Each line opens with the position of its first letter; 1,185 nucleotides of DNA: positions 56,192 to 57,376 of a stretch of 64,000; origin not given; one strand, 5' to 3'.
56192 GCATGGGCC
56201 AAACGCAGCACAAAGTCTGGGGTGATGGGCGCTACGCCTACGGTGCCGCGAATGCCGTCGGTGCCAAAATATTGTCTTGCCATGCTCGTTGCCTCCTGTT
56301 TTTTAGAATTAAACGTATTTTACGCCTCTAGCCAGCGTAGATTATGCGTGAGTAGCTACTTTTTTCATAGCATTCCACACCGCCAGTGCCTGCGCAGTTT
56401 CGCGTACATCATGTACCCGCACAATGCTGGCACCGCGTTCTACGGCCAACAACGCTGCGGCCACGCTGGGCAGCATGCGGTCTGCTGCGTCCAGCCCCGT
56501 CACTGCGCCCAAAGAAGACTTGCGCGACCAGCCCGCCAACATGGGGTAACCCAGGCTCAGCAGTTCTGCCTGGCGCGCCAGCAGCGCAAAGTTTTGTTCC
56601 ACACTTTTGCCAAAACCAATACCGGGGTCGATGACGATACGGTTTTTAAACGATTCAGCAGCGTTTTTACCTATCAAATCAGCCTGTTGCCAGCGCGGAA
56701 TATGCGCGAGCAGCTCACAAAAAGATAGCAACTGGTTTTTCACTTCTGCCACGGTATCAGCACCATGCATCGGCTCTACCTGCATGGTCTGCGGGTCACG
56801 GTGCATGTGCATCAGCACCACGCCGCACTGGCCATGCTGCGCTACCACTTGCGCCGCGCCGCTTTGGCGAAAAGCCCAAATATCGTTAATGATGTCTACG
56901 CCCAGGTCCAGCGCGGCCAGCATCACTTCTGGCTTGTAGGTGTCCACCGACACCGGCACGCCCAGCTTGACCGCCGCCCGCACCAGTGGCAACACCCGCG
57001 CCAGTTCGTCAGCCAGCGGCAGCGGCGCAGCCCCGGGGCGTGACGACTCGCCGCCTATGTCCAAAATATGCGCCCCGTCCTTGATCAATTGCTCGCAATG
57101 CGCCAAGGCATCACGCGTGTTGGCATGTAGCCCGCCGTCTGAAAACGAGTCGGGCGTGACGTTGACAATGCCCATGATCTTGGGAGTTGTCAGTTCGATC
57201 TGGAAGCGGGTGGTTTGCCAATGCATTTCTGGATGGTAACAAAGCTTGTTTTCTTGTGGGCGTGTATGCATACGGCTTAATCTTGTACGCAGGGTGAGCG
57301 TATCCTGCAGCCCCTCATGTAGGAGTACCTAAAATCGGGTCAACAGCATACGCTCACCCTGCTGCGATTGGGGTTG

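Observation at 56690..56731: Exact 42-bp (14-codon) in-frame insertion of the repeat inside the essential gene folP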

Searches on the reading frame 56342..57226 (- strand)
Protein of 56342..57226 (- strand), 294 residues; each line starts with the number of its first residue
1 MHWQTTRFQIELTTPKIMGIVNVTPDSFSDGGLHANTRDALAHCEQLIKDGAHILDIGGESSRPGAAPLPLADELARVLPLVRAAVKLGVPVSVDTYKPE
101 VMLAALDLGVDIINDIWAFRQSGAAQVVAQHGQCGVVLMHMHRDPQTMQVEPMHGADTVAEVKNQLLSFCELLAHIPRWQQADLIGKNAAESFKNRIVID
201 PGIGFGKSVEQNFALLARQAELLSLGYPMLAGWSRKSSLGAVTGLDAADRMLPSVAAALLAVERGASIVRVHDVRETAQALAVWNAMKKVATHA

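Call 6: find_homologous_proteins(query=window:56345-57226:-)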
Query seq(294 aa) (294 aa): 8000 proteins with E <= 0.001 among 8000 candidates; the best 120 are listed.
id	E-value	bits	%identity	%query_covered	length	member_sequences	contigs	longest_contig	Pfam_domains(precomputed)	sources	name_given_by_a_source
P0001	7.3e-191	651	100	100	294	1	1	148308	PF00809.29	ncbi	-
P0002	2.3e-148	511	80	99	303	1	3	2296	PF00809.29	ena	-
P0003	1.5e-147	509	81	98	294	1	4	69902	PF00809.29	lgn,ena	-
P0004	3.3e-147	507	80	99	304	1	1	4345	PF00809.29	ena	-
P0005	4.9e-143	494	78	100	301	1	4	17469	PF00809.29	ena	-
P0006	8.7e-140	483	76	98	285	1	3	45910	PF00809.29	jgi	jgi:dihydropteroate synthase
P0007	5.5e-139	480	78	94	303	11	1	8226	PF00809.29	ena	-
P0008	7.5e-138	477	75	98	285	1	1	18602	PF00809.29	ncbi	-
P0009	1.0e-137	476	76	98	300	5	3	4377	PF00809.29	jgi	jgi:dihydropteroate synthase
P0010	1.3e-137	476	76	99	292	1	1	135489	PF00809.29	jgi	jgi:dihydropteroate synthase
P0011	9.0e-137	473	75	98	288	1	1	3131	PF00809.29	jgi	jgi:dihydropteroate synthase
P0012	1.1e-136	473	76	99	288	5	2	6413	PF00809.29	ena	-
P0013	1.8e-136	472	74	98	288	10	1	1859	PF00809.29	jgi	jgi:dihydropteroate synthase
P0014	2.7e-136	472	76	98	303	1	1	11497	PF00809.29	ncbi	-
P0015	5.1e-136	471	76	98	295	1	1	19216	PF00809.29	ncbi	-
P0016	5.8e-136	471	74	98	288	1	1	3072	PF00809.29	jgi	jgi:dihydropteroate synthase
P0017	6.0e-136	470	75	98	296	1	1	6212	PF00809.29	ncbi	-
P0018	6.9e-136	470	75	98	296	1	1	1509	PF00809.29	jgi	jgi:dihydropteroate synthase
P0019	7.1e-136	470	73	98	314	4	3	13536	PF00809.29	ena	-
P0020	8.5e-136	470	75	98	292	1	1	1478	PF00809.29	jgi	jgi:dihydropteroate synthase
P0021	9.7e-136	470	76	98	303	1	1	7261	PF00809.29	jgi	jgi:dihydropteroate synthase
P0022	1.1e-135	470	76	98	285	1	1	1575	PF00809.29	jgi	jgi:dihydropteroate synthase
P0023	1.4e-135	469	77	97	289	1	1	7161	PF00809.29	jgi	jgi:dihydropteroate synthase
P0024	2.4e-135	469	74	99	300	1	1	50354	PF00809.29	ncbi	-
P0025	2.5e-135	468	75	98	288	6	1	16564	PF00809.29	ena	-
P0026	2.9e-135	468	75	98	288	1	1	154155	PF00809.29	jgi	jgi:dihydropteroate synthase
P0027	3.0e-135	468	75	98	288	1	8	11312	PF00809.29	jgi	jgi:dihydropteroate synthase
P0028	3.0e-135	468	75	98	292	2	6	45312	PF00809.29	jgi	jgi:dihydropteroate synthase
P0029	5.4e-135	467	74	98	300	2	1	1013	PF00809.29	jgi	jgi:dihydropteroate synthase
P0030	5.6e-135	467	74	98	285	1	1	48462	PF00809.29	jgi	jgi:dihydropteroate synthase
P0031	6.0e-135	467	75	98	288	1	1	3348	PF00809.29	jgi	jgi:dihydropteroate synthase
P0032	6.0e-135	467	76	97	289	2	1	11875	PF00809.29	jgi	jgi:dihydropteroate synthase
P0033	6.7e-135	467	75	98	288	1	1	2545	PF00809.29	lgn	-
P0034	6.9e-135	467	75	98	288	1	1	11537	PF00809.29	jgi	jgi:dihydropteroate synthase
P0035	7.4e-135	467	76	98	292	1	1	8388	PF00809.29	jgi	jgi:dihydropteroate synthase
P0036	7.8e-135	467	76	97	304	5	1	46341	PF00809.29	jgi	jgi:dihydropteroate synthase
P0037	8.0e-135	467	74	99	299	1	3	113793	PF00809.29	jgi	jgi:dihydropteroate synthase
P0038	1.0e-134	466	75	99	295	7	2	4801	PF00809.29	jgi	jgi:dihydropteroate synthase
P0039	1.1e-134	466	75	98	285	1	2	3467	PF00809.29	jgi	jgi:dihydropteroate synthase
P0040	1.1e-134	466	74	98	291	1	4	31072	PF00809.29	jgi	jgi:dihydropteroate synthase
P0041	1.1e-134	466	75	100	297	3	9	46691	PF00809.29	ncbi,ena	-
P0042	1.5e-134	466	75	99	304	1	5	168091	PF00809.29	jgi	jgi:dihydropteroate synthase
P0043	1.6e-134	466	75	97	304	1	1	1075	PF00809.29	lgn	-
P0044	2.9e-134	465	75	98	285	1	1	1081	PF00809.29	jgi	jgi:dihydropteroate synthase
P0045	3.4e-134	465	75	97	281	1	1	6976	PF00809.29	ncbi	-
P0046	4.3e-134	464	73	100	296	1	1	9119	PF00809.29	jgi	jgi:dihydropteroate synthase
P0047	5.0e-134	464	74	97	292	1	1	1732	PF00809.29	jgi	jgi:dihydropteroate synthase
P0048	8.1e-134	464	75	97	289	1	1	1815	PF00809.29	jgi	jgi:dihydropteroate synthase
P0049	1.4e-133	463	75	98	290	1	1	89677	PF00809.29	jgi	jgi:dihydropteroate synthase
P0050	5.9e-133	461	75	98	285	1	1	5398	PF00809.29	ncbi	-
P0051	7.5e-133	460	74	98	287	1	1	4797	PF00809.29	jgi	jgi:dihydropteroate synthase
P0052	7.6e-133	460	74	98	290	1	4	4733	PF00809.29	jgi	jgi:dihydropteroate synthase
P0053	7.8e-133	460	75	100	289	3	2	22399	PF00809.29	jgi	jgi:dihydropteroate synthase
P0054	7.8e-133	460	75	98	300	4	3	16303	PF00809.29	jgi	jgi:dihydropteroate synthase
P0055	1.3e-132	460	75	97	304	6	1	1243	PF00809.29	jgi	jgi:dihydropteroate synthase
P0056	1.3e-132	460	74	98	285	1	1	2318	PF00809.29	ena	-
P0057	1.5e-132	459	72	98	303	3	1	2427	PF00809.29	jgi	jgi:dihydropteroate synthase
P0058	2.0e-132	459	74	98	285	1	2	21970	PF00809.29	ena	-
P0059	2.2e-132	459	74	98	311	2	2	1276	PF00809.29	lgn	-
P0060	3.1e-132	458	73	99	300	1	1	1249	PF00809.29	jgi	jgi:dihydropteroate synthase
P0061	3.7e-132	458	74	98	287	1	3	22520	PF00809.29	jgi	jgi:dihydropteroate synthase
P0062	4.4e-132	458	74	98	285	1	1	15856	PF00809.29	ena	-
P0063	5.0e-132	458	72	97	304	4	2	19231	PF00809.29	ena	-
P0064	5.1e-132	458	74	98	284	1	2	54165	PF00809.29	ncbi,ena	-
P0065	5.1e-132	458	74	98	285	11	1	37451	PF00809.29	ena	-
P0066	8.0e-132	457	74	98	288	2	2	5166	PF00809.29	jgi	jgi:dihydropteroate synthase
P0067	1.4e-131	456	74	98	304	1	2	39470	PF00809.29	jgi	jgi:dihydropteroate synthase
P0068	1.8e-131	456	72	98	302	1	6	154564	PF00809.29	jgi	jgi:dihydropteroate synthase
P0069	1.9e-131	456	72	97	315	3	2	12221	PF00809.29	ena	-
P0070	2.0e-131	456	73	98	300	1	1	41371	PF00809.29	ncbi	-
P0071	3.2e-131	455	74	98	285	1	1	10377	PF00809.29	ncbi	-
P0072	3.4e-131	455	72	99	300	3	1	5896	PF00809.29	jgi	jgi:dihydropteroate synthase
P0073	5.3e-131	454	72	97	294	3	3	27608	PF00809.29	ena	-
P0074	1.0e-130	453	74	98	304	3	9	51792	PF00809.29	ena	-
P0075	2.2e-130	452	72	97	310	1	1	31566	PF00809.29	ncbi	-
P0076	2.5e-130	452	72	98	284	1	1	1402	PF00809.29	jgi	jgi:dihydropteroate synthase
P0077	7.0e-130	451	72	98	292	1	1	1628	PF00809.29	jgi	jgi:dihydropteroate synthase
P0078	1.2e-129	450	73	97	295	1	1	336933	PF00809.29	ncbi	-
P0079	2.4e-129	449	71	98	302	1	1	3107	PF00809.29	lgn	-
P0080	6.0e-129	448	71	98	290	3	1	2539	PF00809.29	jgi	jgi:dihydropteroate synthase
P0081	5.9e-128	444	70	98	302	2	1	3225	PF00809.29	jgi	jgi:dihydropteroate synthase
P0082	6.7e-128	444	74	94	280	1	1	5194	PF00809.29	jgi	jgi:dihydropteroate synthase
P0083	7.0e-128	444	73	98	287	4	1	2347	PF00809.29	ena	-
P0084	3.5e-127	442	71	98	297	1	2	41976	PF00809.29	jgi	jgi:dihydropteroate synthase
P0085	9.5e-127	440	70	97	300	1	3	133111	PF00809.29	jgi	jgi:dihydropteroate synthase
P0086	3.1e-126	439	72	98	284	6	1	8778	PF00809.29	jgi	jgi:dihydropteroate synthase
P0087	7.9e-126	437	71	97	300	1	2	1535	PF00809.29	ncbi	-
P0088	4.3e-125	435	72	98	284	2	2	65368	PF00809.29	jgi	jgi:dihydropteroate synthase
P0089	5.9e-125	434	70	98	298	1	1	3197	PF00809.29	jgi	jgi:dihydropteroate synthase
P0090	9.3e-125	434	72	97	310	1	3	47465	PF00809.29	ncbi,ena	-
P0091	2.9e-124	432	70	98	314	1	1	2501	PF00809.29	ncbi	-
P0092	3.2e-124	432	70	97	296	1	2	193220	PF00809.29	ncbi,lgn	-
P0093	4.5e-124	432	70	97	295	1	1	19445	PF00809.29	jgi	jgi:dihydropteroate synthase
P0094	8.3e-124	431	76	93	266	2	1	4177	PF00809.29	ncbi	ncbi:MAG: dihydropteroate synthase [Burkholderiaceae bacterium]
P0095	9.9e-124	430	73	92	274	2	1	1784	PF00809.29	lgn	-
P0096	1.3e-123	430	72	98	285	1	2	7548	PF00809.29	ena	-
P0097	7.4e-123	428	69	97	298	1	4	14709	PF00809.29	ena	-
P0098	1.3e-122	427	68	98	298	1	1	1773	PF00809.29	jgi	jgi:dihydropteroate synthase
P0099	1.4e-122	427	69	97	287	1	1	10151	PF00809.29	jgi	jgi:dihydropteroate synthase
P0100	1.5e-122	427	69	98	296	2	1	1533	PF00809.29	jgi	jgi:dihydropteroate synthase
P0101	1.7e-122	426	68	99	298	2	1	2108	PF00809.29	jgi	jgi:dihydropteroate synthase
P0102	4.6e-122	425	68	98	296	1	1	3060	PF00809.29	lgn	-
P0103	1.2e-121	424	67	98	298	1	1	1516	PF00809.29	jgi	jgi:dihydropteroate synthase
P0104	2.6e-121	422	67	98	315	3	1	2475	PF00809.29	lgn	-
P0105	3.0e-121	422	68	97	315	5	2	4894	PF00809.29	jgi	jgi:dihydropteroate synthase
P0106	4.0e-121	422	67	98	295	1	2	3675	PF00809.29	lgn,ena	-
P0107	5.1e-121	422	70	97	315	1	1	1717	PF00809.29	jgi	jgi:dihydropteroate synthase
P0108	5.4e-121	421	66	100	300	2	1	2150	PF00809.29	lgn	-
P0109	1.0e-120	421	70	98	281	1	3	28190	PF00809.29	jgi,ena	-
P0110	1.1e-120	420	68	98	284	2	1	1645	PF00809.29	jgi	jgi:dihydropteroate synthase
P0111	1.9e-120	420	69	97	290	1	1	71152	PF00809.29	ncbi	-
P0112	2.4e-120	419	71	97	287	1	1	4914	PF00809.29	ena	-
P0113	2.6e-120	419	68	98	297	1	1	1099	PF00809.29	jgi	jgi:dihydropteroate synthase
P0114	3.3e-120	419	70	97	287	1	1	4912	PF00809.29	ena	-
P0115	3.6e-120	419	70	97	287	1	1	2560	PF00809.29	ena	-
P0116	3.6e-120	419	70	98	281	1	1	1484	PF00809.29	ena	-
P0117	4.0e-120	419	70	98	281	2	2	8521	PF00809.29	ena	-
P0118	5.3e-120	418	69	97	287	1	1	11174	PF00809.29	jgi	jgi:dihydropteroate synthase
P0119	5.6e-120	418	69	97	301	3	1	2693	PF00809.29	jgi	jgi:dihydropteroate synthase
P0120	6.1e-120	418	68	98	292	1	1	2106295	PF00809.29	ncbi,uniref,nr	ncbi:dihydropteroate synthase [Variovorax sp. PCZ-1]|uniref:dihydropteroate synthase n=1 Tax=Variovo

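Call 7: find_related_loci(query=window:56345-57226:-, collection=genome_contigs, flank=3000)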
Query seq(294 aa) (294 aa) in genome_contigs; peptide patterns used: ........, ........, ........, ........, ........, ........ (x = any residue, [..] = any of these).
600 stretches matched a pattern (row limit reached: there are more); 528 encode a relative of the query (tblastn E <= 1e-3); the best 80 are kept; 80 distinct loci.
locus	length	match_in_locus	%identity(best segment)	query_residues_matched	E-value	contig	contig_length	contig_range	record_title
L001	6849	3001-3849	76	1-290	2e-145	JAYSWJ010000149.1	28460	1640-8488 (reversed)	MAG: Polaromonas sp. isolate GFS_12941 GFS_12941_148, whole genome shotgun sequence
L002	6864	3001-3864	68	1-289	2e-129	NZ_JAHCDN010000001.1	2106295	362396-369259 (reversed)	Variovorax sp. PCZ-1 contig00001, whole genome shotgun sequence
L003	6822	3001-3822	70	1-289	2e-128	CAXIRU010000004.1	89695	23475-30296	MAG: Acidovorax facilis isolate cycles.exp.s106 genome assembly, contig: k99_1543, whole genome shotgun sequence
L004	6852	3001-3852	69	1-294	7e-128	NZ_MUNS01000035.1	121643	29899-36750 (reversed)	Polaromonas sp. C04 NODE_13_length_121643_cov_11.5067_ID_25, whole genome shotgun sequence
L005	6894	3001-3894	67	1-291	7e-127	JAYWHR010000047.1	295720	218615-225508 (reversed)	MAG: Comamonadaceae bacterium isolate GLR80_GL56_UP_1_concoct_68 GLR80_GL56_UP_1_concoct_68_46, whole genome shotgun seq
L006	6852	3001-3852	69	1-294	1e-126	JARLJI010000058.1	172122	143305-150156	MAG: Rhodoferax sp. isolate MAG_CA144 MetaCoAG_Bin_144_Anoxic_k141_508260, whole genome shotgun sequence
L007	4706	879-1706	69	1-291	1e-126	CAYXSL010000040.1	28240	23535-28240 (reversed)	MAG TPA_asm: uncultured Verminephrobacter sp. isolate SRP150892_co1_17 genome assembly, contig: NODE_1373_length_28240_c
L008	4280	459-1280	67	1-289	5e-126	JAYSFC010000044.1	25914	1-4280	MAG: Acidovorax sp. isolate ZZ2_ZZA25_bin.13 NODE_1275_length_25914_cov_11.514250, whole genome shotgun sequence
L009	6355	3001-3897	65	1-290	5e-126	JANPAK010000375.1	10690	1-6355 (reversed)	MAG: Variovorax sp. isolate VAR_79_metabat_250 VAR_79_k141_1570838, whole genome shotgun sequence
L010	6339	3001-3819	69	1-288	1e-125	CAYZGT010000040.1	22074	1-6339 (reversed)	MAG TPA_asm: uncultured Simplicispira sp. isolate SRP220891_co1_309 genome assembly, contig: NODE_4504_length_22074_cov_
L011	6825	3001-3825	69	1-290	2e-125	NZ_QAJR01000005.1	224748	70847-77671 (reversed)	Acidovorax sp. FJL06 F6_GGCTAC-1_contig_5, whole genome shotgun sequence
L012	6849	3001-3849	68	3-286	3e-125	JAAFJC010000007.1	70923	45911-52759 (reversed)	MAG: Comamonadaceae bacterium isolate bin24.maxbin.ball.043 WN_Comamonadaceae_2_scaffold_7, whole genome shotgun sequenc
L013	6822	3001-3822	70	1-289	5e-125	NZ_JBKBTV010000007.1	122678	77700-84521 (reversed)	MAG: Acidovorax sp. isolate 21H_023.bin.35 NODE_7_length_122678_cov_6.405714, whole genome shotgun sequence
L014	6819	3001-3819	68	1-288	1e-124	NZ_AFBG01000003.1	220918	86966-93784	Acidovorax radicis N35 contig00003, whole genome shotgun sequence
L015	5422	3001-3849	67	1-293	4e-124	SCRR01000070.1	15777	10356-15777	MAG: Burkholderiaceae bacterium isolate FW106-02_bin.10 FW106-02_bin.10-2986, whole genome shotgun sequence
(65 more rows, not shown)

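Call 20: search_protein_families(library=pfam, proteins=[window:56342-57226:-], max_evalue=0.001)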
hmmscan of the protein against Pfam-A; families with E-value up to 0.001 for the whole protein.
window:56342-57226:- (294 aa): 1 family
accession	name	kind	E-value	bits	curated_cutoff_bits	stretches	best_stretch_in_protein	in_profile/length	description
PF00809.28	Pterin_bind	-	9.3e-68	228.9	25.5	1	18-272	1-244/244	Pterin binding enzyme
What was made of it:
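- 56342..57226 (-): folP (dihydropteroate synthase), 294 aa, intact. Pfam PF00809 match 1-244/244, E 9e-68 (call 20).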

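Call 21: find_encoding_contigs(protein=P0003, flank=10000, max_places=2)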
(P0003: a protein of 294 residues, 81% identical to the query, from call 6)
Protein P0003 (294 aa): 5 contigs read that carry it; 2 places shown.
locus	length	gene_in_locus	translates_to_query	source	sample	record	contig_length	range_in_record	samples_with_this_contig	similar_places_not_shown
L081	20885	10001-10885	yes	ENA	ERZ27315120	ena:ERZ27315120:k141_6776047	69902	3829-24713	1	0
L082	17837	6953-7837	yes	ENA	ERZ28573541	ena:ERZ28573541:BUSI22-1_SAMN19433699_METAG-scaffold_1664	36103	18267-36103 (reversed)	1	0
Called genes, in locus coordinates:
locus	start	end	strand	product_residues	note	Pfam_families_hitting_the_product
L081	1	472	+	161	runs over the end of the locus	PF07331:TctB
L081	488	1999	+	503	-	PF01970:TctA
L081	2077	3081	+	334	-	PF03401:TctC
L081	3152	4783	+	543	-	PF01019:G_glu_transpept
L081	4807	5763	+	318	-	PF00892:EamA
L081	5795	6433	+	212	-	PF13489:Methyltransf_23, PF13847:Methyltransf_31 (weak), PF08241:Methyltransf_11, PF08242:Methyltransf_12, PF13649:Methyltransf_25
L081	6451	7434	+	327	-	PF08240:ADH_N, PF00107:ADH_zinc_N, PF13602:ADH_zinc_N_2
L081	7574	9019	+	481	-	PF04174:CP_ATPgrasp_1, PF14403:CP_ATPgrasp_2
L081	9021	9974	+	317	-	PF04168:Alpha-E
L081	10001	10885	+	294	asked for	PF00809:Pterin_bind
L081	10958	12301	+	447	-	PF02878:PGM_PMM_I, PF02879:PGM_PMM_II, PF02880:PGM_PMM_III, PF00408:PGM_PMM_IV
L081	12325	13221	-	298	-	PF03446:NAD_binding_2, PF03807:F420_oxidored (weak), PF14833:NAD_binding_11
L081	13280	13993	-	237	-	PF00230:MIP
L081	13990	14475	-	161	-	PF01451:LMWPc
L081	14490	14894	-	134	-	PF12840:HTH_20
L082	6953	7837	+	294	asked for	PF00809:Pterin_bind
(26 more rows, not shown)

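Call 22: find_encoding_contigs(protein=P0005, flank=10000, max_places=2)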
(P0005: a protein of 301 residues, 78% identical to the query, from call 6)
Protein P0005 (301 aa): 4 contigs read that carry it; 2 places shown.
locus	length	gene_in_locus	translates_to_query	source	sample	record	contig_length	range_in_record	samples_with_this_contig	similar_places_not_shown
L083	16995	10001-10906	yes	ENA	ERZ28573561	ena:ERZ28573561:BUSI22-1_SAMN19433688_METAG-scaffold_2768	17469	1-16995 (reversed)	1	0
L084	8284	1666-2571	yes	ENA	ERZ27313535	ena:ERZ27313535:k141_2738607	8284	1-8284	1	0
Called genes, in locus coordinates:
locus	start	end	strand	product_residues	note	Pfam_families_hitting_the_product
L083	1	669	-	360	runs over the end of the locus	PF01180:DHO_dh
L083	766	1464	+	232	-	PF06026:Rib_5-P_isom_A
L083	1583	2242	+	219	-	PF00775:Dioxygenase_C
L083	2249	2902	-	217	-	PF13511:DUF4124 (weak), PF00462:Glutaredoxin (weak)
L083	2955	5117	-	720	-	PF19310:TOP_N, PF01432:Peptidase_M3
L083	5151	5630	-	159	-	PF01985:CRS1_YhbY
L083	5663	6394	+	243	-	PF01728:FtsJ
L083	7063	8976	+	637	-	PF06480:FtsH_ext, PF06068:TIP49 (faint), PF00004:AAA, PF07728:AAA_5 (faint), PF17862:AAA_lid_3, PF01434:Peptidase_M41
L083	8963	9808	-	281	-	PF00561:Abhydrolase_1, PF12146:Hydrolase_4, PF07859:Abhydrolase_3, PF12697:Abhydrolase_6, PF00326:Peptidase_S9 (faint), PF00975:Thioesterase (weak)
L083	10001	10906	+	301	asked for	PF00809:Pterin_bind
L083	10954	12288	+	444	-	PF02878:PGM_PMM_I, PF02879:PGM_PMM_II, PF02880:PGM_PMM_III, PF00408:PGM_PMM_IV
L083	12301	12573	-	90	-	PF00583:Acetyltransf_1, PF13508:Acetyltransf_7, PF13673:Acetyltransf_10 (weak)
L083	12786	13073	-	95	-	PF07883:Cupin_2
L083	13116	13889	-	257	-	PF03358:FMN_red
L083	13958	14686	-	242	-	PF00230:MIP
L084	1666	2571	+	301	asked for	PF00809:Pterin_bind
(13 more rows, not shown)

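Call 23: find_encoding_contigs(protein=P0001, flank=1000, max_places=2)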
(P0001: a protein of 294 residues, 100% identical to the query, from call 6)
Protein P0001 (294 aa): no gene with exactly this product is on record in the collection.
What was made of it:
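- Tried and rejected: Look-up of the window's own FolP among contigs: no record (call 23).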
